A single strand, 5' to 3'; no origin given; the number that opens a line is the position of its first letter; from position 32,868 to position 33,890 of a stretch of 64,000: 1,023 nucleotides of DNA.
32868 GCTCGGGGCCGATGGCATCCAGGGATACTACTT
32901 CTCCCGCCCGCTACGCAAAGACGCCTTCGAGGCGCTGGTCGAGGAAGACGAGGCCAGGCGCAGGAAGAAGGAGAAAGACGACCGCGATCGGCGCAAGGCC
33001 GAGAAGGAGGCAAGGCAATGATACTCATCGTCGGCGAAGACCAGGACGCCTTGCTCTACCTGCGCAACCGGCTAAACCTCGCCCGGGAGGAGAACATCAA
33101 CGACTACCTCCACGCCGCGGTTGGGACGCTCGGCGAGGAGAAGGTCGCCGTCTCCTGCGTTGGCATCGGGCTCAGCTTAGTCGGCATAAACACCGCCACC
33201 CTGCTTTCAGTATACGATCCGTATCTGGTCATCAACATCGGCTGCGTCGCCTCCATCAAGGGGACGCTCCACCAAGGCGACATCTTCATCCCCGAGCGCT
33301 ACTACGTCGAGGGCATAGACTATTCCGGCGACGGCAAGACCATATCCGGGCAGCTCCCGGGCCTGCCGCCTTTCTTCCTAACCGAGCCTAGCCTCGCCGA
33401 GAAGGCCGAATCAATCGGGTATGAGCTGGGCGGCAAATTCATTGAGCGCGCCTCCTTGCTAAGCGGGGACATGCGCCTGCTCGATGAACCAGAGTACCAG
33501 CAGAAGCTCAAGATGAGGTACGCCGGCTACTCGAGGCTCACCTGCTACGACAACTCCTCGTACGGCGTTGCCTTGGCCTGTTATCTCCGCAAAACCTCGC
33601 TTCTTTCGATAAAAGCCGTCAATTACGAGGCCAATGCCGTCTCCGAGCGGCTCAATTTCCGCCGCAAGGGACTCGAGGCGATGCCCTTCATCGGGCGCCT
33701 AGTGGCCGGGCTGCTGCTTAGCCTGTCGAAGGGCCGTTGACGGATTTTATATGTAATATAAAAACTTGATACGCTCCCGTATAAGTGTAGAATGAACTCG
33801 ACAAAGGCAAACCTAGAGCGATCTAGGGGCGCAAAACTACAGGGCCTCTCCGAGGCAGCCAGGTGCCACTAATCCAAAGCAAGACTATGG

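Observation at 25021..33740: Eight-gene translationally coupled operon combining TasA-like fibre genes, SipW, a McrB-type AAA+ GTPase pair, an EAL phosphodiesterase and a nucleosidase-like protein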

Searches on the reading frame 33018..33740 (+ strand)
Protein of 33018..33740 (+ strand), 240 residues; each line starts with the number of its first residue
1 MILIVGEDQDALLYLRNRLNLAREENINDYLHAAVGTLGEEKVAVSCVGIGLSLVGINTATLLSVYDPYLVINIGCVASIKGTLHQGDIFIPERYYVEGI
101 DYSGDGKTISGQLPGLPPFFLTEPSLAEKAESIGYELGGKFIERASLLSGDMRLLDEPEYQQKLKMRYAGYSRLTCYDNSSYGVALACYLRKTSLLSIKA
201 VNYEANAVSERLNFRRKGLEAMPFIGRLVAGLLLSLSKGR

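Call 4: search_protein_families(library=pfam, proteins=[window:33018-33740:+], max_evalue=0.1)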
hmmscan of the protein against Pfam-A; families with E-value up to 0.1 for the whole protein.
window:33018-33740:+ (240 aa): 1 family
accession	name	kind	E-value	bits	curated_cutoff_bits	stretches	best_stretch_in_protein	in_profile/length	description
PF01048.26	PNP_UDP_1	-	3.8e-13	49.8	25.1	1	2-206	2-202/233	Phosphorylase superfamily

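Call 5: search_protein_families(library=ncbifam, proteins=[window:33018-33740:+], max_evalue=0.1)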
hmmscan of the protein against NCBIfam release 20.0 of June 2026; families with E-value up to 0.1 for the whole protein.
window:33018-33740:+ (240 aa): 8 families
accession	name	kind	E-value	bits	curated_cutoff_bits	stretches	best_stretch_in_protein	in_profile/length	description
TIGR01704.1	MTA_SAH-Nsdase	equivalog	2.1e-13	50.3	73.8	1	3-206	3-200/229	5'-methylthioadenosine/S-adenosylhomocysteine nucleosidase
NF004079.0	PRK05584.1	equivalog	7.5e-10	38.7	169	1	10-208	11-203/232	5'-methylthioadenosine/adenosylhomocysteine nucleosidase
TIGR03664.1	fut_nucase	equivalog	0.00011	22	124.7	1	30-94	24-88/228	futalosine hydrolase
NF005522.0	PRK07164.1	equivalog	0.0022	17.5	161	1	41-120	45-120/218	5'-methylthioadenosine/S-adenosylhomocysteine nucleosidase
NF004489.0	PRK05819.1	subfamily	0.0025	17.1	230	1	33-91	48-106/236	DeoD-type purine-nucleoside phosphorylase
TIGR00107.1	deoD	equivalog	0.0069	15.9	232.25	1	31-92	42-103/232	purine-nucleoside phosphorylase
NF006087.0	PRK08236.1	equivalog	0.079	12.6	213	0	38-91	25-80/219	futalosine hydrolase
NF009914.0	PRK13374.1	subfamily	0.099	12.2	338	0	35-91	50-106/235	DeoD-type purine-nucleoside phosphorylase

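Call 35: search_protein_families(library=padloc, proteins=[window:33018-33740:+], max_evalue=0.01)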
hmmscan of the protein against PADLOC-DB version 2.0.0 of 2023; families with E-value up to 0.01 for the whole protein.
window:33018-33740:+ (240 aa): 0 families

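Call 61: search_solved_structures(query=window:33018-33737:+, max_evalue=0.001, show_alignments=3)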
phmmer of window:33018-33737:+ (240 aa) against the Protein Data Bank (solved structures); distinct sequences matched with E-value up to 0.001: 19.
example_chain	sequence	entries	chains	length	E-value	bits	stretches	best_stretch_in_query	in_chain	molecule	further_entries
3bl6_A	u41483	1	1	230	3.6e-12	49.6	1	1-210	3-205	5'-methylthioadenosine nucleosidase/S-adenosylhomocysteine nucleosidase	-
4gmh_A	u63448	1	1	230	3.8e-12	49.6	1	1-210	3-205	5'-methylthioadenosine/S-adenosylhomocysteine nucleosidase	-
6po4_A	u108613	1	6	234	1.4e-10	44.4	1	35-202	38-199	5'-methylthioadenosine/S-adenosylhomocysteine nucleosidase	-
4qez_B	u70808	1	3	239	2.7e-09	40.3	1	2-203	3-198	5'-methylthioadenosine/S-adenosylhomocysteine nucleosidase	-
4x24_A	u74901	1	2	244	2.8e-09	40.2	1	42-209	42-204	5'-methylthioadenosine/S-adenosylhomocysteine nucleosidase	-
3dp9_A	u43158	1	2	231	3.1e-08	36.8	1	42-209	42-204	MTA/SAH nucleosidase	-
4wkb_A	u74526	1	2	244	3.6e-08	36.6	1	42-209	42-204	5'-methylthioadenosine/S-adenosylhomocysteine nucleosidase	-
4f1w_A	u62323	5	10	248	1.5e-07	34.5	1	4-153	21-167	5'-methylthioadenosine/S-adenosylhomocysteine nucleosidase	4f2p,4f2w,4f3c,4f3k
3eei_A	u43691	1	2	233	1.5e-07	34.5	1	12-208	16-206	5-methylthioadenosine nucleosidase/S-adenosylhomocysteine nucleosidase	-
5ue1_A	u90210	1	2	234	3.7e-07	33.2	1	35-206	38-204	5'-methylthioadenosine/S-adenosylhomocysteine nucleosidase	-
1z5o_A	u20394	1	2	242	4.9e-07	32.8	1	4-154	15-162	MTA/SAH nucleosidase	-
3o4v_A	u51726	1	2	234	5.2e-07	32.8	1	4-154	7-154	MTA/SAH nucleosidase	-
1z5n_A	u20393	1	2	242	5.6e-07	32.7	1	4-154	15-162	MTA/SAH nucleosidase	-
4wkc_A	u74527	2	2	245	5.7e-07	32.6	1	4-154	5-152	5'-methylthioadenosine/S-adenosylhomocysteine nucleosidase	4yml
1jys_A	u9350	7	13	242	5.7e-07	32.6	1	4-154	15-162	MTA/SAH nucleosidase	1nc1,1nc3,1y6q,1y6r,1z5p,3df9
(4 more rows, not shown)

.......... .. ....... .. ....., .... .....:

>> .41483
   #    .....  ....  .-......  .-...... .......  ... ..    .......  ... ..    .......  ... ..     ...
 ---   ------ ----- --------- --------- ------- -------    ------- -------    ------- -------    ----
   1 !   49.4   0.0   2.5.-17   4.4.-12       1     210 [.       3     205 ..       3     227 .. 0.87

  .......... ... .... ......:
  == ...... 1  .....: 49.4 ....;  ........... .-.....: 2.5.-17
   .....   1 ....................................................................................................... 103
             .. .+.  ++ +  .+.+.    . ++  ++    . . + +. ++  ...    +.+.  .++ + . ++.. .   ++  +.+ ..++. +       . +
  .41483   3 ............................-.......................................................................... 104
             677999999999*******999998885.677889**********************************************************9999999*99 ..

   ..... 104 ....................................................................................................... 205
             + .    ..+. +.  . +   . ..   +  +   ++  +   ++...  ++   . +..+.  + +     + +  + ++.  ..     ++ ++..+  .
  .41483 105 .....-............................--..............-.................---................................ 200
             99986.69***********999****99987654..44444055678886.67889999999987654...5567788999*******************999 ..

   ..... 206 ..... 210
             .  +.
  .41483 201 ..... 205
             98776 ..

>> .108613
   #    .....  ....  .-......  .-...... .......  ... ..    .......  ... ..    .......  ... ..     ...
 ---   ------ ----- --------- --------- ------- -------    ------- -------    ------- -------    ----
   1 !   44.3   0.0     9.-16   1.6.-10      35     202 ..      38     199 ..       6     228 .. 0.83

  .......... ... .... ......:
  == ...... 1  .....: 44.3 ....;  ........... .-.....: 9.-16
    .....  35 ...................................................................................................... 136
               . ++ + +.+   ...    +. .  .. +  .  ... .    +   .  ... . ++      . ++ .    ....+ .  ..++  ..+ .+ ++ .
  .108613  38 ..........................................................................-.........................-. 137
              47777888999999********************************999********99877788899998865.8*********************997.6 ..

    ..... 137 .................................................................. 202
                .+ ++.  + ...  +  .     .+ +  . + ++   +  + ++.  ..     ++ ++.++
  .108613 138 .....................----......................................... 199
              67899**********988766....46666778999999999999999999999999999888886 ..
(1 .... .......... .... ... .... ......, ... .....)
